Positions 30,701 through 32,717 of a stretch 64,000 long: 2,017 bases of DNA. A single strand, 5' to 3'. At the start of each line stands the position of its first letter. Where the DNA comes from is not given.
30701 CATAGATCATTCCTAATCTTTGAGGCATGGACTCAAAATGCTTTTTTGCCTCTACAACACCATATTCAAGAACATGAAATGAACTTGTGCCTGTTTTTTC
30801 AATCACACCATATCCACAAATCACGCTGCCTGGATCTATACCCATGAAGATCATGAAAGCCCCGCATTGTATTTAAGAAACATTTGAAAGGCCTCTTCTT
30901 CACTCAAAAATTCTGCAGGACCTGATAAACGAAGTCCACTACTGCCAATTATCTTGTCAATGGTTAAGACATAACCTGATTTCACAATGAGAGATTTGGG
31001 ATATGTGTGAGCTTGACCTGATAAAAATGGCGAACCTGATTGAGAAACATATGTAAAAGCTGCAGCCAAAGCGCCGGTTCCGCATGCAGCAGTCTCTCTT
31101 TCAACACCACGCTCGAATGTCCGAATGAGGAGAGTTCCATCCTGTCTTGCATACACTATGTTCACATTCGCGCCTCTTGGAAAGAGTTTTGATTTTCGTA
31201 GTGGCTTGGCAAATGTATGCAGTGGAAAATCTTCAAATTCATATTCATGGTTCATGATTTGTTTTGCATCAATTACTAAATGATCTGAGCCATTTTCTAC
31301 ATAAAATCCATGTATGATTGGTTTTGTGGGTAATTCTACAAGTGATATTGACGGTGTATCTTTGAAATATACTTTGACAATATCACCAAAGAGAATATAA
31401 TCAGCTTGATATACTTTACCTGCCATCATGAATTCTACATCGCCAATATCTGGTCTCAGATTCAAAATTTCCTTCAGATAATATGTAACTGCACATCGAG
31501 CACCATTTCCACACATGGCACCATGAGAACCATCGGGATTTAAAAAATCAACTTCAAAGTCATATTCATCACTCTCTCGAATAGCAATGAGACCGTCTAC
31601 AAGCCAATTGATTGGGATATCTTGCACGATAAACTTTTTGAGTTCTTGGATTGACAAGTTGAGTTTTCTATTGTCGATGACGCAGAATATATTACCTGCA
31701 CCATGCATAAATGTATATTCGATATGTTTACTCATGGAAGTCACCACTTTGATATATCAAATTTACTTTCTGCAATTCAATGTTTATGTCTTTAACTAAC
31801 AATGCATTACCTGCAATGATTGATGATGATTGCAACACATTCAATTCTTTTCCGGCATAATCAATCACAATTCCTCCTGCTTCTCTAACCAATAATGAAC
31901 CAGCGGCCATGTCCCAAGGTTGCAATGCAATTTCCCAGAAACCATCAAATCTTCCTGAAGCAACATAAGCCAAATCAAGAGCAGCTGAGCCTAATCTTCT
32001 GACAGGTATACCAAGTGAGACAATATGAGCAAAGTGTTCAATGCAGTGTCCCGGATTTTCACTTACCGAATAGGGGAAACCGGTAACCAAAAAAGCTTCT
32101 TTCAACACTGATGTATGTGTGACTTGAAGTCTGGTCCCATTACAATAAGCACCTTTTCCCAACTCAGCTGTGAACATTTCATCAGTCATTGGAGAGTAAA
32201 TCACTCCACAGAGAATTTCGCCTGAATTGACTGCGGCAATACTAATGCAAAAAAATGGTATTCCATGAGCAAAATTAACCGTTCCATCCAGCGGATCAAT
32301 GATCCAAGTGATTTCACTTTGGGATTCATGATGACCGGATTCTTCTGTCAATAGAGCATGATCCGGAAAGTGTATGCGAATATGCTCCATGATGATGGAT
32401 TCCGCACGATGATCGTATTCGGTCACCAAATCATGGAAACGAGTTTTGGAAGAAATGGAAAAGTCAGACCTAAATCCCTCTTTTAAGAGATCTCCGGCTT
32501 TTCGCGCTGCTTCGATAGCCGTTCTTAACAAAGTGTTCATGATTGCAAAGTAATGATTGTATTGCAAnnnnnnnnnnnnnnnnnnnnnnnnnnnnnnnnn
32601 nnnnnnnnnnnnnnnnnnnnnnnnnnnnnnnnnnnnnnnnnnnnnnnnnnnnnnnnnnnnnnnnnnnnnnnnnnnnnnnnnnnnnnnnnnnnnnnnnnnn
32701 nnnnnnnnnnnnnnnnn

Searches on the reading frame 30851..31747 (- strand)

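Call 59: search_protein_families(library=pfam, proteins=[window:30851-31747:-], max_evalue=0.00001)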
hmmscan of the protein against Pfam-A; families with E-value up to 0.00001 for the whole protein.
window:30851-31747:- (298 aa): 1 family
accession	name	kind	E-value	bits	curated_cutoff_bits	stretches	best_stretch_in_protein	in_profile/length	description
PF01678.24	DAP_epimerase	-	2.1e-25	89.5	34.7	2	12-94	2-84/121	Diaminopimelate epimerase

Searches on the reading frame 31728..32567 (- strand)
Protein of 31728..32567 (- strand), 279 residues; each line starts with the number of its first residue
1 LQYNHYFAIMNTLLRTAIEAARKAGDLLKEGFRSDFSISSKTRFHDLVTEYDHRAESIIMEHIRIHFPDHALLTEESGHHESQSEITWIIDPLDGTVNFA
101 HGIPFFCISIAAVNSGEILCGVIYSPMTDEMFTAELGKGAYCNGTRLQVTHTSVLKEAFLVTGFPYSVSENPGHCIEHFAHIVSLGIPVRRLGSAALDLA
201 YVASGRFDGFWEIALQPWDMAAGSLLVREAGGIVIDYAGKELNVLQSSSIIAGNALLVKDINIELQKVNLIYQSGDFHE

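Call 59: search_protein_families(library=pfam, proteins=[window:31728-32567:-], max_evalue=0.00001)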
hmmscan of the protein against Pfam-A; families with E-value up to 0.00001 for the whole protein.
window:31728-32567:- (279 aa): 1 family
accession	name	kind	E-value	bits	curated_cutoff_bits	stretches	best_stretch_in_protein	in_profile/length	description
PF00459.30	Inositol_P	-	9.6e-76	255.3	27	1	12-254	4-254/271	Inositol monophosphatase family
